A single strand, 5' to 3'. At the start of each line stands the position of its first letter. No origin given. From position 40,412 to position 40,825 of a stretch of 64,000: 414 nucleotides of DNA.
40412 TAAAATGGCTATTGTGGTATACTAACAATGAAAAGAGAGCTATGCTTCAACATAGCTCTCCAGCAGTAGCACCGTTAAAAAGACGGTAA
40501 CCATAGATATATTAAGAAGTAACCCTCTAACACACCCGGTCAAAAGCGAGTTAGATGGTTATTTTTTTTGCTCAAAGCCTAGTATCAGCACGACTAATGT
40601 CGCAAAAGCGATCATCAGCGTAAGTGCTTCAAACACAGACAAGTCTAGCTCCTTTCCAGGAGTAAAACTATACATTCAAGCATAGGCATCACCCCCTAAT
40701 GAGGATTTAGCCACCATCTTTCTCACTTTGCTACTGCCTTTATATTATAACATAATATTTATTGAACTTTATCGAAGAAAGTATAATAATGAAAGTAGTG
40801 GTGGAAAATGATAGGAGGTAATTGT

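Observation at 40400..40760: Candidate Type I TA: 27-aa Hol-Tox/Fst-like peptide with convergent fully overlapping sRNA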

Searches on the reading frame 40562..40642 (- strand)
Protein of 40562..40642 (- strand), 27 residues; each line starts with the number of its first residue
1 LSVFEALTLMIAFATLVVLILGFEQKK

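Call 7: search_protein_families(library=pfam, proteins=[window:40562-40642:-], max_evalue=10)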
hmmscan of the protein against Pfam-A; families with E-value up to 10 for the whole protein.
seq(27 aa): 1 family
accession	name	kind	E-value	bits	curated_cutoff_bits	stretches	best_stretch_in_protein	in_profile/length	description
PF16935.10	Hol_Tox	-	1e-09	38.5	23.3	1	1-23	1-23/34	Putative Holin-like Toxin (Hol-Tox)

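Call 8: search_protein_families(library=ncbifam, proteins=[window:40562-40642:-], max_evalue=10)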
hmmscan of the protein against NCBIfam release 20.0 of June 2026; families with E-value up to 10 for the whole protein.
seq(27 aa): 1 family
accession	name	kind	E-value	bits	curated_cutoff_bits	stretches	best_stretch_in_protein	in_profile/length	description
NF052249.1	ComI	equivalog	0.00019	21.1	55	1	1-21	1-21/30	competence inhibitor ComI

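Call 25: find_related_loci(query=A1, collection=genome_contigs, flank=1500)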
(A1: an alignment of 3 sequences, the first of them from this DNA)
Query A1 (27 aa) in genome_contigs; peptide patterns used: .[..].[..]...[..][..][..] (x = any residue, [..] = any of these).
274 stretches matched a pattern; 207 encode a relative of the query (tblastn E <= 1e-3); the best 80 are kept; 80 distinct loci.
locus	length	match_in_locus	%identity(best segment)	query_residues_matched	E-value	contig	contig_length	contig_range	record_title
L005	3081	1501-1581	81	1-27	3e-10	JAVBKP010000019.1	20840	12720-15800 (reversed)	MAG: Anaerovoracaceae bacterium isolate GLO_MAG_00293 c_000004713947, whole genome shotgun sequence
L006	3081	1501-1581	81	1-27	5e-10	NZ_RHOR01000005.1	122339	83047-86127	Companilactobacillus kedongensis strain 116-2 contig5, whole genome shotgun sequence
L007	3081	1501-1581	78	1-27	1e-9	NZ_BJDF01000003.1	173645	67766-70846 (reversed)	Companilactobacillus huachuanensis strain 395-6.2 scaffold3, whole genome shotgun sequence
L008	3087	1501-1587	83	1-27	2e-9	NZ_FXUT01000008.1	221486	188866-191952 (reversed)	Listeria costaricensis isolate CLIP201600682, whole genome shotgun sequence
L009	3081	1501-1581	78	1-27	2e-9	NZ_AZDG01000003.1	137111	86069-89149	Companilactobacillus tucceti DSM 20183 Scaffold3, whole genome shotgun sequence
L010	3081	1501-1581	74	1-27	4e-9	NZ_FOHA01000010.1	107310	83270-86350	Isobaculum melis strain DSM 13760, whole genome shotgun sequence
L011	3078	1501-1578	73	1-26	8e-9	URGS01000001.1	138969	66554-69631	uncultured Phascolarctobacterium sp. isolate UMGS983 genome assembly, contig: NODE_23_length_138969_cov_6.652224, whole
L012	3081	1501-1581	70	1-27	1e-8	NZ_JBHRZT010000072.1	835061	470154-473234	Bacillus songklensis strain CCUG 61889 velvet_auto_105_72, whole genome shotgun sequence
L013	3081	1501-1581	78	1-27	2e-8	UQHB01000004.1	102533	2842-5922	uncultured Megasphaera sp. isolate UMGS281 genome assembly, contig: NODE_37_length_102533_cov_6.30584, whole genome shot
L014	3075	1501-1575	76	1-25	2e-8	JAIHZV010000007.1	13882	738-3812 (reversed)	MAG: Phascolarctobacterium sp. isolate Map_100_018 contig_100_657, whole genome shotgun sequence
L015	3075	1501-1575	80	1-25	2e-8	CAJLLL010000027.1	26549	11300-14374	MAG TPA_asm: uncultured Phascolarctobacterium sp. isolate ERR321613-bin.62 genome assembly, contig: NODE_1236_length_265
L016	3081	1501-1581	70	1-27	3e-8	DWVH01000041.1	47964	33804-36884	MAG TPA_asm: Candidatus Enterococcus stercoripullorum isolate ChiHjej12B11-924 ChiHjej12B11M5__C169014_L47964_SAMN080098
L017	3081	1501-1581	70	1-27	2e-8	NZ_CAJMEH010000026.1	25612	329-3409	MAG: uncultured Phascolarctobacterium sp. isolate ERR321601-bin.32, whole genome shotgun sequence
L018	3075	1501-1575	80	1-25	3e-8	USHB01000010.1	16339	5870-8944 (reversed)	uncultured Phascolarctobacterium sp. isolate UMGS1712 genome assembly, contig: NODE_846_length_16339_cov_2.510378, whole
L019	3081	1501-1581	67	1-27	4e-8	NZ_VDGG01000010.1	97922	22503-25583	Psychrobacillus soli strain NHI-2 scaffold10, whole genome shotgun sequence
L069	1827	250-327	65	1-26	5e-7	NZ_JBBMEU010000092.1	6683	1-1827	Megasphaera intestinihominis strain CLA-AA-H81 CLAAAH81_contig_92_length_6683, whole genome shotgun sequence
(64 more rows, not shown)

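Call 26: search_dna_similar(query=window:40562-40642:-, collection=plasmids, mode=protein, max_evalue=1, max_rows=60, rows=spread)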
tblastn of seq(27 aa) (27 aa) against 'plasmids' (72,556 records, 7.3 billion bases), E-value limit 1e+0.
Records with a match: 294; places in all: 309; records where one place covers at least 80% of the query: 293.
Best place of each record, by identity: 95-99% 10; 80-90% 1; 60-80% 64; <60% 219.
By first word of the organism name: Lactococcus 144; Listeria 85; Enterococcus 40; Lacticaseibacillus 8; Geobacillus 3; Parageobacillus 3; Levilactobacillus 2; Lysinibacillus 2; Halobacillus 1; Pediococcus 1; and 5 more.
By predicted mobility (MOB-suite, as given by PLSDB): mobilizable 198; non-mobilizable 51; conjugative 45.
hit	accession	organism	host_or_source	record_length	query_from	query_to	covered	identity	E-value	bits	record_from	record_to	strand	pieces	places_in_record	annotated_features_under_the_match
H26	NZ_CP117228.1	Listeria innocua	whole organism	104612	1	27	100%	96.3%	8e-8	51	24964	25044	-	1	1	none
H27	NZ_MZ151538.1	Listeria grayi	-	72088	1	27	100%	96.3%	8e-8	51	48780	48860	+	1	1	putative holin-like toxin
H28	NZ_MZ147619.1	Listeria ivanovii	-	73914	1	27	100%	77.8%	5e-5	43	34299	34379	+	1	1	putative holin-like toxin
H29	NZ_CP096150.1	Listeria monocytogenes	Caprinae (caprine),animal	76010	1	27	100%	77.8%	7e-5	43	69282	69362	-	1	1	putative holin-like toxin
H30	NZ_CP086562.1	Enterococcus faecalis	mixed culture,rectal swab samples of pig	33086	1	27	100%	74.1%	6e-4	40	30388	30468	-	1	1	putative holin-like toxin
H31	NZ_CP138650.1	Enterococcus faecalis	animal,Pig rectum feces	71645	1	27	100%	70.4%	4e-3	38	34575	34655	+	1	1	hypothetical protein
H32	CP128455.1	Geobacillus stearothermophilus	whole genome,Mungang Hot spring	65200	1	27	100%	66.7%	1e-2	37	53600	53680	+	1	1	none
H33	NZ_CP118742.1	Pediococcus pentosaceus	mixed culture,Fermented cherry juice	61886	1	27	100%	66.7%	2e-2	36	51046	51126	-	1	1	none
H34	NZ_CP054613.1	Paenibacillus cellulosilyticus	cell culture,soil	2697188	1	27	100%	63.0%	8e-3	37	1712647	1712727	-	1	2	none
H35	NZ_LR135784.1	Enterococcus faecium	-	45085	1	27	100%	63.0%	3e-2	35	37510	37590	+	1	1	none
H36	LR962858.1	Enterococcus faecalis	-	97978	1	27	100%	63.0%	4e-2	35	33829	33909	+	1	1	record has no annotation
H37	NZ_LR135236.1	Enterococcus faecium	-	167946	1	27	100%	63.0%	7e-2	34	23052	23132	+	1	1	none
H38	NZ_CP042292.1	Enterococcus hirae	pig,Anal swab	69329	1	27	100%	63.0%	8e-2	34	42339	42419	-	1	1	none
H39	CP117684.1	Latilactobacillus curvatus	Pig,Single cell,feces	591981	1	27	100%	63.0%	6e-1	32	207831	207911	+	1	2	none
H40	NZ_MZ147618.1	Listeria ivanovii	-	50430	1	27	100%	59.3%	5e-2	35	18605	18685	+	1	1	none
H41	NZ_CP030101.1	Listeria monocytogenes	Environment,water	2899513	1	27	100%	59.3%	2e-1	33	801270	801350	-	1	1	none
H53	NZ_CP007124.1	Lacticaseibacillus paracasei N1115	traditional homemade dairy product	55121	1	26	96%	61.5%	6e-1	32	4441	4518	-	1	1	none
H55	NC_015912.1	Lactococcus lactis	raw milk cheese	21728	1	27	100%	55.6%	4e-2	35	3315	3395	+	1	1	putative holin-like toxin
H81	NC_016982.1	Lactococcus garvieae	-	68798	1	27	100%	51.9%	7e-2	34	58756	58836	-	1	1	putative holin-like toxin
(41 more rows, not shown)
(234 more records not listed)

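Call 55: search_protein_families(library=phrogs, proteins=[window:40562-40642:-], max_evalue=1)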
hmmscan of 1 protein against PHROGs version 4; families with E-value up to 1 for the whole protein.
seq(27 aa): 1 family
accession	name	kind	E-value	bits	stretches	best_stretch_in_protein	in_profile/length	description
phrog_9488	-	unknown function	1.7e-07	31.9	1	1-27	1-27/27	-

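Call 56: search_protein_families(library=padloc, proteins=[window:40562-40642:-], max_evalue=1)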
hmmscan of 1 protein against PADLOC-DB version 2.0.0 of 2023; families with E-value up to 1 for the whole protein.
seq(27 aa): 0 families

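Call 60: get_annotated_region(hit=H41, flank=1200)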
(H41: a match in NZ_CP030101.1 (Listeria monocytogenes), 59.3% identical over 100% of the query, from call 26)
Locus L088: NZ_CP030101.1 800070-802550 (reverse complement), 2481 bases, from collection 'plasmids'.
description: Listeria monocytogenes strain FDAARGOS_57 plasmid unnamed, complete sequence
organism: Listeria monocytogenes (NCBI taxid 1639)
taxonomy: Bacteria; Bacillota; Bacilli; Bacillales; Listeriaceae; Listeria; Listeria monocytogenes
host: -; source: Environment,water; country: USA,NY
typing (MOB-suite, as given by PLSDB): non-mobilizable
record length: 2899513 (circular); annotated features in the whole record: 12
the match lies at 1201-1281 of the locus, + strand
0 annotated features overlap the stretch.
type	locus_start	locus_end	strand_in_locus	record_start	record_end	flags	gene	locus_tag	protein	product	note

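Call 70: get_annotated_region(hit=H55, flank=500)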
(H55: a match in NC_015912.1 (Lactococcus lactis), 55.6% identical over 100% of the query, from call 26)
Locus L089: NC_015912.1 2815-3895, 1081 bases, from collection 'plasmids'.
description: Lactococcus lactis subsp. lactis bv. diacetylactis plasmid pVF21, complete sequence
organism: Lactococcus lactis (NCBI taxid 44688)
taxonomy: Bacteria; Bacillota; Bacilli; Lactobacillales; Streptococcaceae; Lactococcus; Lactococcus lactis
host: -; source: raw milk cheese; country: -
typing (MOB-suite, as given by PLSDB): non-mobilizable; replicon rep_cluster_656
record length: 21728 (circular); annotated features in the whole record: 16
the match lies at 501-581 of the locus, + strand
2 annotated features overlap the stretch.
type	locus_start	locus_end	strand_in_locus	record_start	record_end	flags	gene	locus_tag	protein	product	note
CDS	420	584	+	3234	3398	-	-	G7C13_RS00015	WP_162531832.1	putative holin-like toxin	-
CDS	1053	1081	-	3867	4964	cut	-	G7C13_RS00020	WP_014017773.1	DGQHR domain-containing protein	-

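Call 71: get_annotated_region(hit=H30, flank=500)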
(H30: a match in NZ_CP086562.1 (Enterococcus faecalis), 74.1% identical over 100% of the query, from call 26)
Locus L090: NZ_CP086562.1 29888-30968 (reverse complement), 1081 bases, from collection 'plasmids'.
description: Enterococcus faecalis strain E509 plasmid pE509-2, complete sequence
organism: Enterococcus faecalis (NCBI taxid 1351)
taxonomy: Bacteria; Bacillota; Bacilli; Lactobacillales; Enterococcaceae; Enterococcus; Enterococcus faecalis
host: -; source: mixed culture,rectal swab samples of pig; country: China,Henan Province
typing (MOB-suite, as given by PLSDB): mobilizable; replicon rep_cluster_992; relaxase MOBP,MOBV
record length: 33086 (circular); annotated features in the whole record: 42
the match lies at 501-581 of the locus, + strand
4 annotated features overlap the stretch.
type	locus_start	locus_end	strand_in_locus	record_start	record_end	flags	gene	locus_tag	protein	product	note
CDS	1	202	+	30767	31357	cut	-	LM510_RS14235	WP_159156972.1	thermonuclease family protein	-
CDS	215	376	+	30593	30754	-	-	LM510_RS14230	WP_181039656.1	hypothetical protein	-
CDS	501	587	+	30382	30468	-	-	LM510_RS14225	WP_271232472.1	putative holin-like toxin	-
CDS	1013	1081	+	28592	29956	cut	-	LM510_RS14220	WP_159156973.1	SEC-C metal-binding domain-containing protein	-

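Call 72: get_annotated_region(hit=H33, flank=500)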
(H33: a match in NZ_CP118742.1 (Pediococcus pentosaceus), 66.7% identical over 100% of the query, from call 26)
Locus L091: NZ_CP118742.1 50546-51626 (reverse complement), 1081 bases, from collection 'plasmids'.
description: Pediococcus pentosaceus strain Ca-4 plasmid unnamed3, complete sequence
organism: Pediococcus pentosaceus (NCBI taxid 1255)
taxonomy: Bacteria; Bacillota; Bacilli; Lactobacillales; Lactobacillaceae; Pediococcus; Pediococcus pentosaceus
host: -; source: mixed culture,Fermented cherry juice; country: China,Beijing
typing (MOB-suite, as given by PLSDB): non-mobilizable
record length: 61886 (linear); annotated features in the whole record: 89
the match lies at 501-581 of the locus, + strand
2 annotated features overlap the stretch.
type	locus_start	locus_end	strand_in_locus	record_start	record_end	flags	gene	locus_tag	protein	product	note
CDS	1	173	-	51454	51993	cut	-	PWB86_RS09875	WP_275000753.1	hypothetical protein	-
CDS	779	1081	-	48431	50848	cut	-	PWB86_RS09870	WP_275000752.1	hypothetical protein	-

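Call 73: get_annotated_region(hit=H53, flank=500)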
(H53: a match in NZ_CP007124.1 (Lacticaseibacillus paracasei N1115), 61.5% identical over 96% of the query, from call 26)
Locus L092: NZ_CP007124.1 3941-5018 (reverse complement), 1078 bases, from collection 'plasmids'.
description: Lacticaseibacillus paracasei N1115 plasmid unnamed_2, complete sequence
organism: Lacticaseibacillus paracasei N1115 (NCBI taxid 1446494)
taxonomy: Bacteria; Bacillota; Bacilli; Lactobacillales; Lactobacillaceae; Lacticaseibacillus; Lacticaseibacillus paracasei; Lacticaseibacillus paracasei N1115
host: -; source: traditional homemade dairy product; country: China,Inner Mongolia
typing (MOB-suite, as given by PLSDB): mobilizable; relaxase MOBP,MOBP
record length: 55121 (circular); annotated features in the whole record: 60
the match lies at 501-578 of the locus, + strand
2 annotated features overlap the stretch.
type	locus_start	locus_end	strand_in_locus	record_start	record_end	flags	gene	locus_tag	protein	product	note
CDS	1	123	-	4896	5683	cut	-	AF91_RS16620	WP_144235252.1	IS5 family transposase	-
CDS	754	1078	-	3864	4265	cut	-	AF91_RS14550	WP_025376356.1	hypothetical protein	-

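Call 74: get_annotated_region(hit=H81, flank=500)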
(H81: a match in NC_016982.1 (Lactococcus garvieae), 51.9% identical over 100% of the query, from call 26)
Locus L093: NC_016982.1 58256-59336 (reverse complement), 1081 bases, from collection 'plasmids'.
description: Lactococcus garvieae plasmid pGL5, complete sequence
organism: Lactococcus garvieae (NCBI taxid 1363)
taxonomy: Bacteria; Bacillota; Bacilli; Lactobacillales; Streptococcaceae; Lactococcus; Lactococcus garvieae
host: -; source: -; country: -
typing (MOB-suite, as given by PLSDB): conjugative; relaxase MOBP; mating-pair formation MPF_T
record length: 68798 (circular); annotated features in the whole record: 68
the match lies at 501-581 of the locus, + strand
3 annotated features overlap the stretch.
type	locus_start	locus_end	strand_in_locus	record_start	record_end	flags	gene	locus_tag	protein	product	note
CDS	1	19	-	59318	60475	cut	-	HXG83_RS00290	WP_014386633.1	pentapeptide repeat-containing protein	-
CDS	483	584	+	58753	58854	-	-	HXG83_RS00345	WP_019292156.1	putative holin-like toxin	-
CDS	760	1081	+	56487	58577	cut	-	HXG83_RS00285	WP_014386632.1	P-loop NTPase fold protein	-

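Call 75: get_annotated_region(hit=H35, flank=500)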
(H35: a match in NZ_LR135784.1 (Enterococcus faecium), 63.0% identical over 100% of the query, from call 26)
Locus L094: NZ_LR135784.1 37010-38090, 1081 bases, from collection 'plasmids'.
description: Enterococcus faecium isolate E4239 plasmid 3
organism: Enterococcus faecium (NCBI taxid 1352)
taxonomy: Bacteria; Bacillota; Bacilli; Lactobacillales; Enterococcaceae; Enterococcus; Enterococcus faecium
host: -; source: -; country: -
typing (MOB-suite, as given by PLSDB): non-mobilizable; replicon rep_cluster_1093,rep_cluster_1093,rep_cluster_183
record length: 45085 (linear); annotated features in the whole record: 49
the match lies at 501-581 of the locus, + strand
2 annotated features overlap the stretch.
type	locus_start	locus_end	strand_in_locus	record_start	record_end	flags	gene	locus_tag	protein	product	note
CDS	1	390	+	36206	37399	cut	-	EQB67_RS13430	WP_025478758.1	AbiH family protein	-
CDS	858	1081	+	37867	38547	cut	-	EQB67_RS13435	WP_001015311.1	IS6-like element IS1216 family transposase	GO:0006313 - DNA transposition [Evidence IEA]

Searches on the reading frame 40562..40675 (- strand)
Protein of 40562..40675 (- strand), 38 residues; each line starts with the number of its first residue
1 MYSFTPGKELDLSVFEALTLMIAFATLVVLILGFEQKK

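Call 7: search_protein_families(library=pfam, proteins=[window:40562-40675:-], max_evalue=10)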
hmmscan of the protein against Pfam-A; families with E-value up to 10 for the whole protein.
seq(38 aa): 1 family
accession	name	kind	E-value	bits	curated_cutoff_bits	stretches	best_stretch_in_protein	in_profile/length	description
PF16935.10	Hol_Tox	-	2.1e-08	34.3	23.3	1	12-34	1-23/34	Putative Holin-like Toxin (Hol-Tox)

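Call 8: search_protein_families(library=ncbifam, proteins=[window:40562-40675:-], max_evalue=10)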
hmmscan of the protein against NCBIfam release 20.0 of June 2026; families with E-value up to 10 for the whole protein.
seq(38 aa): 1 family
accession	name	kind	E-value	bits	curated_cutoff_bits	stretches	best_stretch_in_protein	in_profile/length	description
NF052249.1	ComI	equivalog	0.0042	16.8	55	1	13-32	2-21/30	competence inhibitor ComI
